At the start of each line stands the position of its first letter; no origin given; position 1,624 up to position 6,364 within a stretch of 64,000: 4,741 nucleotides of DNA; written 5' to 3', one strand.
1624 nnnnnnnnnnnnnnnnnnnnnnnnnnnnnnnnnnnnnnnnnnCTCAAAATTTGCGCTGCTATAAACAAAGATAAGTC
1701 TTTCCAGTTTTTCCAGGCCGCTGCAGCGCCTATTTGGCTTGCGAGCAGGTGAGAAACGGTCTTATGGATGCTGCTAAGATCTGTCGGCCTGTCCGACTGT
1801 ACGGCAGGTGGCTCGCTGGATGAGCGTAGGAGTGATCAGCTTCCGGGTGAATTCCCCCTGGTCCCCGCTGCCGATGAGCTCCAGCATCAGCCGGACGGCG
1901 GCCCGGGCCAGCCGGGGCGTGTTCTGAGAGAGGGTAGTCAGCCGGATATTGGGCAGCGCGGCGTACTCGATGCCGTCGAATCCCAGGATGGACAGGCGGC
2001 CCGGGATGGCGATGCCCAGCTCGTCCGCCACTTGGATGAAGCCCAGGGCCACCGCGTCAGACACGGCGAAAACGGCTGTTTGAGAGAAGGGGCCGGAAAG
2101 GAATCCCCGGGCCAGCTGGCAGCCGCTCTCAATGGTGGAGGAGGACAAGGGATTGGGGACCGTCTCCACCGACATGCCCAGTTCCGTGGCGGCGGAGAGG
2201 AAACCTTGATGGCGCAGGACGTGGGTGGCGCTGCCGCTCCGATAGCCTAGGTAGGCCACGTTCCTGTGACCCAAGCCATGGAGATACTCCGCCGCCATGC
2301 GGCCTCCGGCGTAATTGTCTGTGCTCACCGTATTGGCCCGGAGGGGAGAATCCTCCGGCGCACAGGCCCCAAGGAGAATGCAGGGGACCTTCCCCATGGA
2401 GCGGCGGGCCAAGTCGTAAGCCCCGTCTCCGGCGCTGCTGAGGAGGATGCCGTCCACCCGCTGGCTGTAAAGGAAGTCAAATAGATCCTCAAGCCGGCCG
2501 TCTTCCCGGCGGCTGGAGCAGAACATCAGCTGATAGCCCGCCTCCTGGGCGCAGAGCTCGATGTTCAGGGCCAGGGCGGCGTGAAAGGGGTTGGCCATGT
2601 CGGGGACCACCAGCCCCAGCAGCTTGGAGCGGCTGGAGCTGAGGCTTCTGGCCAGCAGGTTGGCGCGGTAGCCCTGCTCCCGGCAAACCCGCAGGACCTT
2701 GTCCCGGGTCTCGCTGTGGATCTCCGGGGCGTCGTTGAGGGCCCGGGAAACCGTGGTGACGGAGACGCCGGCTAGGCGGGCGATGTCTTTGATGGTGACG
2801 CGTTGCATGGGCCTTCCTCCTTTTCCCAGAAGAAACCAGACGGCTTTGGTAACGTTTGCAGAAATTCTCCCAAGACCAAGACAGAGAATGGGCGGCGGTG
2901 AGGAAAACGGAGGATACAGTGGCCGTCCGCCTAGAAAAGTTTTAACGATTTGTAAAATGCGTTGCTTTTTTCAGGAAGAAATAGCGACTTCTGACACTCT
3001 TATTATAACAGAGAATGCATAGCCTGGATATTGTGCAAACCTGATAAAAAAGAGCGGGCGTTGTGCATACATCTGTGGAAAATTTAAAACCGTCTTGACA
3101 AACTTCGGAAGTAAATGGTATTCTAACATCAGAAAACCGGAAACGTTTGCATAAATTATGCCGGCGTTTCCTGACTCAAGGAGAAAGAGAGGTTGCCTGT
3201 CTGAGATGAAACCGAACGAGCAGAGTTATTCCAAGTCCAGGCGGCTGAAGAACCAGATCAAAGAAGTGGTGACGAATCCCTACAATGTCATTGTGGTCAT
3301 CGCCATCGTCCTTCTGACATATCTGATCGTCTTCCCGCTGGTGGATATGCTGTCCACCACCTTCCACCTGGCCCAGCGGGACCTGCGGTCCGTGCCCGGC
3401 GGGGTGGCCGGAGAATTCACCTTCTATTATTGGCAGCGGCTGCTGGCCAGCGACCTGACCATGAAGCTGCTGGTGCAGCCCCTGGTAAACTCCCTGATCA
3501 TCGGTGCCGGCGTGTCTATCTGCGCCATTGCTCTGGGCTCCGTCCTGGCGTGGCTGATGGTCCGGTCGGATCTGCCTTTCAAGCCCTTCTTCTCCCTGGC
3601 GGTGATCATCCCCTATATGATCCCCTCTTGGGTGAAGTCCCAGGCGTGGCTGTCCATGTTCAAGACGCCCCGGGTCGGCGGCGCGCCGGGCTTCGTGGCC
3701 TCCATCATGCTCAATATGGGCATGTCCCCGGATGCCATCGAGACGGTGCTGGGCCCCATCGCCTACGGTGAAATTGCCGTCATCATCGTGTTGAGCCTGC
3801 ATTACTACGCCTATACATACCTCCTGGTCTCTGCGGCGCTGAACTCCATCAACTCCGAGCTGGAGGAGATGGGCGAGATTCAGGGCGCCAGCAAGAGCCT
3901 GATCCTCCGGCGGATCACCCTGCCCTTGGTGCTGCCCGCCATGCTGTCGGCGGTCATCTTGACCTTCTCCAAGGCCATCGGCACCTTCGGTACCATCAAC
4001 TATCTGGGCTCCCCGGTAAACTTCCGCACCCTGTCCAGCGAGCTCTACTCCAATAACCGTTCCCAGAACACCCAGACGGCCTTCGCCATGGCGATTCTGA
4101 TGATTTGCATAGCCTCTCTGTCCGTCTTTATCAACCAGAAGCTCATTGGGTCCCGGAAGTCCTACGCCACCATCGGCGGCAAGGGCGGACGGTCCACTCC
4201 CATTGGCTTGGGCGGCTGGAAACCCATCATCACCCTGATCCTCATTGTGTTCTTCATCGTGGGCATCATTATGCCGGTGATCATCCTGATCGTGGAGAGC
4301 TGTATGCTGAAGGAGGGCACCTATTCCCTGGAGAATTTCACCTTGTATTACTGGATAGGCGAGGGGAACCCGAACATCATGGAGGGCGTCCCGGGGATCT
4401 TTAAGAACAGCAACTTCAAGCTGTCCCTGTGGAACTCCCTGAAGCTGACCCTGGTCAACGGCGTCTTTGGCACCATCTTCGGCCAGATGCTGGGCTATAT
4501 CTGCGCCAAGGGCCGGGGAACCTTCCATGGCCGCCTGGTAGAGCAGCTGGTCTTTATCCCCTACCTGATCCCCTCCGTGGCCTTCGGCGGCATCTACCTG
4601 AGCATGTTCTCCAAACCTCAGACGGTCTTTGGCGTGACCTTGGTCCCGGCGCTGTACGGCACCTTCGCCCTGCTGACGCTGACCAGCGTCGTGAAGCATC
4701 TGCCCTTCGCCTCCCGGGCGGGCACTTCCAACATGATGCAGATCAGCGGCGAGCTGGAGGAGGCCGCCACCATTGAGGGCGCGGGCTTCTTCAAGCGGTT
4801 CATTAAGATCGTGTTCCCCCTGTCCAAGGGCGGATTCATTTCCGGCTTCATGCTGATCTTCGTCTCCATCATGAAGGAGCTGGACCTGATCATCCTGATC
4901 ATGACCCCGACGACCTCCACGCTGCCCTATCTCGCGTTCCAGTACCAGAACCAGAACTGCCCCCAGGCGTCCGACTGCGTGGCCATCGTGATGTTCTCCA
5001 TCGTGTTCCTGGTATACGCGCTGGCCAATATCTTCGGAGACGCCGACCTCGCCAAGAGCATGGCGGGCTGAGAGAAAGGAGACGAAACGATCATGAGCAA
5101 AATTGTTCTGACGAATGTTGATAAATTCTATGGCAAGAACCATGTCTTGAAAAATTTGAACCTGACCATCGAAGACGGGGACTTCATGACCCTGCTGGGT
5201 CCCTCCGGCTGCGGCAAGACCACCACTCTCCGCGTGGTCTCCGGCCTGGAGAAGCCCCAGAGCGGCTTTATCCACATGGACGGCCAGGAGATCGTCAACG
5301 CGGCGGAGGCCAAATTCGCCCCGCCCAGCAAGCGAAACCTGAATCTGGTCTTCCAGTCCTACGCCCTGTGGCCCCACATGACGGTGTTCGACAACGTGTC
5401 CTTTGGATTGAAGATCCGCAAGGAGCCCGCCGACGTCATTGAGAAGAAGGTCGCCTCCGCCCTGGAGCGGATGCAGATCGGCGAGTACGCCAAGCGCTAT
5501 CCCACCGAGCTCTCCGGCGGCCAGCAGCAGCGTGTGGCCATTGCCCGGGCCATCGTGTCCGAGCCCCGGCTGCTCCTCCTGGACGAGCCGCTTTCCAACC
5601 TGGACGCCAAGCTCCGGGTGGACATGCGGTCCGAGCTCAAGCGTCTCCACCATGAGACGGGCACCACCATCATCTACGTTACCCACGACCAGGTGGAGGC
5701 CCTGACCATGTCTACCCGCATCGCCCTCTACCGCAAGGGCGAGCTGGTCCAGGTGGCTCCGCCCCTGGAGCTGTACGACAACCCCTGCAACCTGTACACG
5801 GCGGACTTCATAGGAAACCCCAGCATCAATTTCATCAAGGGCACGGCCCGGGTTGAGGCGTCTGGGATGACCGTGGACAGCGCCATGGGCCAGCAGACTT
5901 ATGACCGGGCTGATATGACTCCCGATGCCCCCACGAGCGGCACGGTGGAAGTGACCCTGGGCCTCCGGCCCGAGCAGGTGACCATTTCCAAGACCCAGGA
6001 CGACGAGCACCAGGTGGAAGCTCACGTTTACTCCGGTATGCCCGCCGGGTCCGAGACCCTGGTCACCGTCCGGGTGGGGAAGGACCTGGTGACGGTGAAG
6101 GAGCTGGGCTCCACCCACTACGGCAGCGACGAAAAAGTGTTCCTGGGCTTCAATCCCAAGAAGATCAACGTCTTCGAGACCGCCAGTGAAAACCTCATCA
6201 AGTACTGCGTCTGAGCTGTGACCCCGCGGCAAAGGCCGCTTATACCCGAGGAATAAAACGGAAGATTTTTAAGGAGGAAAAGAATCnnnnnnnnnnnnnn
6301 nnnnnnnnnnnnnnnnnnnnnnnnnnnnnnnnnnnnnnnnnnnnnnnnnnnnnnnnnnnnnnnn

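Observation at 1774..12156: Candidate undescribed mobile pathway: uptake and re-phosphorylation of inositol phosphates/phosphodiesters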

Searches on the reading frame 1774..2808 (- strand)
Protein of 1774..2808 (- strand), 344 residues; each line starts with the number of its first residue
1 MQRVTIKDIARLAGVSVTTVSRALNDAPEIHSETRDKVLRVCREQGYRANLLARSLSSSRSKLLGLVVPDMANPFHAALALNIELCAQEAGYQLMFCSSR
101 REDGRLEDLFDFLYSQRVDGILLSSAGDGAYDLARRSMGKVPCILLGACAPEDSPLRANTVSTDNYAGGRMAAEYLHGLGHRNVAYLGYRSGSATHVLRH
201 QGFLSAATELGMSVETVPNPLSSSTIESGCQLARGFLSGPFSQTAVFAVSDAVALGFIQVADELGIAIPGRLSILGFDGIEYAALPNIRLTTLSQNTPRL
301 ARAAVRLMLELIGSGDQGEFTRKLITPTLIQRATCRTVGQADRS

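Call 4: search_protein_families(library=pfam, proteins=[window:1774-2808:-], max_evalue=0.01)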
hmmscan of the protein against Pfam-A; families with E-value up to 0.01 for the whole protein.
window:1774-2808:- (344 aa): 6 families
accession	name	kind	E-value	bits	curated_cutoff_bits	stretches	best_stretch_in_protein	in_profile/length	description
PF13377.12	Peripla_BP_3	-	1.7e-31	110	26.5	1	173-335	1-167/167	Periplasmic binding protein-like domain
PF00532.27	Peripla_BP_1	-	3.1e-21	76.5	22.2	1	63-327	3-274/281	Periplasmic binding proteins and sugar binding domain of LacI family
PF00356.27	LacI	-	1e-17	64.1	27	1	5-50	1-46/46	Bacterial regulatory proteins, lacI family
PF13407.12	Peripla_BP_4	-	6.2e-13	49.3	35.1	1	65-313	2-255/258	Periplasmic binding protein domain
PF13542.12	HTH_Tnp_ISL3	-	4.3e-05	23.3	27.4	1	3-26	27-49/51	Helix-turn-helix domain of transposase family ISL3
PF13545.12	HTH_Crp_2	-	0.0089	16.4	27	0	4-26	23-45/70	Crp-like helix-turn-helix domain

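Call 5: search_protein_families(library=ncbifam, proteins=[window:1774-2808:-], max_evalue=0.01)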
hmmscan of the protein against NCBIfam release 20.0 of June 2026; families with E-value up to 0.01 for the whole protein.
window:1774-2808:- (344 aa): 21 families
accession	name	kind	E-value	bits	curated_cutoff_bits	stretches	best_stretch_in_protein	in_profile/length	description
NF047341.1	lactose_RbsR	equivalog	1.4e-57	195.5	382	1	3-336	2-329/331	ribose utilization transcriptional repressor RbsR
NF008269.0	PRK11041.1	equivalog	1.8e-51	175.2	436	1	3-336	9-338/342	DNA-binding transcriptional regulator CytR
NF007979.0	PRK10703.1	equivalog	4.2e-47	160.9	501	1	5-337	3-333/341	HTH-type transcriptional repressor PurR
NF007706.0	PRK10401.1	equivalog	2.8e-46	158.4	555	1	4-336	2-330/346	HTH-type transcriptional regulator GalS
NF007743.0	PRK10423.1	equivalog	6.1e-43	147.2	531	1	5-334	3-329/330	ribose operon transcriptional repressor RbsR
NF051853.1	TransRegUriRCory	equivalog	1.1e-41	143.1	550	1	5-336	2-325/327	transcriptional regulator UriR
NF007075.0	PRK09526.1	subfamily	2.7e-41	141.7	340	1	2-340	4-336/358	LacI family DNA-binding transcriptional regulator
TIGR01481.1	ccpA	equivalog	1.8e-39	136.1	442.35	1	3-314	2-309/330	catabolite control protein A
NF052440.1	TransRegGNTRPSEAE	equivalog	4.6e-39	134.4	400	1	2-314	4-313/333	HTH-type transcriptional regulator GntR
NF007449.0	PRK10014.1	subfamily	2.4e-37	128.8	310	1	2-332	5-341/342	Mal regulon transcriptional regulator MalI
TIGR02417.1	fruct_sucro_rep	subfamily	6e-36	124.3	389.55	1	5-332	1-326/327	D-fructose-responsive transcription factor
NF008002.0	PRK10727.1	equivalog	1e-35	123.4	557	1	5-338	3-332/341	HTH-type transcriptional regulator GalR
NF008452.0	PRK11303.1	equivalog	2e-33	116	385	1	5-332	2-328/332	catabolite repressor/activator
NF047913.1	TransRegIdnR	equivalog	8.8e-31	107.4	500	1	2-310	4-307/331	DNA-binding transcriptional regulator IdnR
NF011563.0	PRK14987.1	equivalog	4.9e-24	85.2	433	1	2-303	4-300/331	gluconate operon transcriptional repressor GntR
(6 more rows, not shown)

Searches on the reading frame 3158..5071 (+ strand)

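Call 4: search_protein_families(library=pfam, proteins=[window:3158-5071:+], max_evalue=0.01)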
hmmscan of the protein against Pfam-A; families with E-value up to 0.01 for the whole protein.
window:3158-5071:+ (637 aa): 1 family
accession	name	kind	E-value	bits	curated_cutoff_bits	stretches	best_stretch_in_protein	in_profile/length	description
PF00528.27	BPD_transp_1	-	2.8e-32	112.4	26.4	2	124-334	2-182/184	Binding-protein-dependent transport system inner membrane component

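Call 5: search_protein_families(library=ncbifam, proteins=[window:3158-5071:+], max_evalue=0.01)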
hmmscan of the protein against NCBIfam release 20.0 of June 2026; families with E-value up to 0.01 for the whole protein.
window:3158-5071:+ (637 aa): 26 families (the best 25 are shown)
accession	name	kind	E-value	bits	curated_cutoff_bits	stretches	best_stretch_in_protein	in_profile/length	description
TIGR02141.1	modB_ABC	equivalog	1.6e-32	112.8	182.6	2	119-325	10-201/208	molybdate ABC transporter permease subunit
TIGR03262.1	PhnU2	equivalog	5.7e-32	111.1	593.25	3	423-620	333-529/546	putative 2-aminoethylphosphonate ABC transporter permease subunit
TIGR01581.1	Mo_ABC_porter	hypoth_equivalog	2.4e-27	95.9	210.3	2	99-322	13-222/225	ABC transporter permease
TIGR02139.1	permease_CysT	equivalog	4.7e-26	92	246.1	2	106-325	49-255/265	sulfate ABC transporter permease subunit CysT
TIGR00969.1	3a0106s02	subfamily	8.3e-26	91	240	2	100-326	54-266/272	sulfate ABC transporter permease subunit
NF006939.0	PRK09421.1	equivalog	3e-25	89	262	2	108-330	11-221/230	molybdate ABC transporter permease subunit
NF040839.1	tungstate_WtpB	equivalog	4.4e-23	82.2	340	2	419-625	41-246/251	tungstate ABC transporter permease WtpB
NF011624.0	PRK15050.1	equivalog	8.1e-21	74.4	247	2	39-335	21-290/297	2-aminoethylphosphonate ABC transporter permease subunit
TIGR03255.1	PhnV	equivalog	1.6e-20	73.9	358.7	2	208-325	145-259/270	2-aminoethylphosphonate ABC transport system, membrane component PhnV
NF008208.0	PRK10971.1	equivalog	3.8e-19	69.2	415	2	114-333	65-269/277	sulfate/thiosulfate ABC transporter permease CysT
NF007963.0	PRK10683.1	equivalog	3.5e-17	62.8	489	2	28-325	23-306/317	putrescine ABC transporter permease PotH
TIGR03226.1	PhnU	equivalog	2.3e-16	60.1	283.45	2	44-334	44-307/311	2-aminoethylphosphonate ABC transporter permease subunit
NF007047.0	PRK09500.1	equivalog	1.5e-15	57.5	326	2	217-331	140-253/257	spermidine/putrescine ABC transporter permease PotC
NF007044.0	PRK09497.1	equivalog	3.4e-15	56.3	348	2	43-290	9-235/285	spermidine/putrescine ABC transporter permease PotB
TIGR02140.1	permease_CysW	equivalog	3.6e-13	49.6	329.1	2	419-619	44-250/261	sulfate ABC transporter permease subunit CysW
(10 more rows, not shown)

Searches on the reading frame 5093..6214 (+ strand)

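Call 4: search_protein_families(library=pfam, proteins=[window:5093-6214:+], max_evalue=0.01)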
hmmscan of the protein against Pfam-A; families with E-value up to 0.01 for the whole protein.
window:5093-6214:+ (373 aa): 8 families
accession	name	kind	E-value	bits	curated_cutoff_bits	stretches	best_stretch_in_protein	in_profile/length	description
PF00005.33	ABC_tran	-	1.3e-36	126.7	25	1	19-167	1-136/137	ABC transporter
PF13304.12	AAA_21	-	4.8e-08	33.9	27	1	99-200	197-300/304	AAA domain, putative AbiEii toxin, Type IV TA system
PF08402.16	TOBE_2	-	2.9e-07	30.9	21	1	289-361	1-76/76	TOBE domain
PF02463.25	SMC_N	-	0.00083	19.3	40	1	29-214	24-215/220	RecF/RecN/SMC N terminal domain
PF17912.7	OB_MalK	-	0.0012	20.1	27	1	241-295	1-52/53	MalK OB fold domain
PF00004.35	AAA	-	0.0017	19.2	21.2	1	32-103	1-67/131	ATPase family associated with various cellular activities (AAA)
PF03215.21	Rad17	-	0.0053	17.2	23.8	1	30-52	46-68/186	Rad17 P-loop domain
PF20703.3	nSTAND1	-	0.0084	16.2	27.1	0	10-47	14-51/379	Novel STAND NTPase 1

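Call 5: search_protein_families(library=ncbifam, proteins=[window:5093-6214:+], max_evalue=0.01)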
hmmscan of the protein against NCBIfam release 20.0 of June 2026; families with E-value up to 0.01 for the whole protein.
window:5093-6214:+ (373 aa): 189 families (the best 25 are shown)
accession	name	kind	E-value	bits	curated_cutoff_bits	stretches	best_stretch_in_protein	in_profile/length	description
NF008653.0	PRK11650.1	subfamily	1.6e-105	353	432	1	1-369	1-355/357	sn-glycerol-3-phosphate ABC transporter ATP-binding protein UgpC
NF006987.0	PRK09452.1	equivalog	2.1e-103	345.9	482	1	4-315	18-324/378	spermidine/putrescine ABC transporter ATP-binding protein PotA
TIGR01187.1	potA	subfamily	1.4e-96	323.4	355.6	1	34-334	1-295/325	polyamine ABC transporter ATP-binding protein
NF043075.1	MMSYN1_0197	equivalog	1.8e-93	313.2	550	1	4-361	3-339/341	spermidine/putrescine ABC transporter ATP-binding protein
TIGR03265.1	PhnT2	equivalog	2e-92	310.2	457.7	1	3-329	4-313/353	putative 2-aminoethylphosphonate ABC transporter ATP-binding protein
NF008233.0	PRK11000.1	equivalog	6.5e-92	308.2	568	1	1-363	1-355/369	maltose/maltodextrin ABC transporter ATP-binding protein MalK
NF040933.2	ABC_arch_GlcV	equivalog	4.1e-91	305.5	450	1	3-361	2-357/357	glucose ABC transporter ATP-binding protein GlcV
TIGR03258.1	PhnT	equivalog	1.3e-86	290.9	499.15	1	2-331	7-326/359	2-aminoethylphosphonate ABC transport system ATP-binding subunit PhnT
NF008513.0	PRK11432.1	equivalog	2.7e-84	283.1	496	1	4-361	7-347/351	ferric ABC transporter ATP-binding protein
TIGR00968.1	3a0106s01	subfamily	1.6e-78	263.5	342.75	1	4-242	1-233/237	sulfate ABC transporter ATP-binding protein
NF040840.2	tungstate_WtpC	equivalog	2.9e-77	260.3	440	1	8-360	6-346/347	tungstate ABC transporter ATP-binding protein WtpC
NF008621.0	PRK11607.1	equivalog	1.1e-76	258.1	613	1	6-305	22-311/377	putrescine ABC transporter ATP-binding subunit PotG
NF008105.0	PRK10851.1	equivalog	6e-74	248.9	502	1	4-327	3-311/362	sulfate/thiosulfate ABC transporter ATP-binding protein CysA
TIGR01186.1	proV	subfamily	6.4e-70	236.1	326.6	1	14-254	4-244/363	betaine/proline/choline family ABC transporter ATP-binding protein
TIGR02673.1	FtsE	equivalog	2e-53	181.2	264.85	1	5-211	3-208/214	cell division ATP-binding protein FtsE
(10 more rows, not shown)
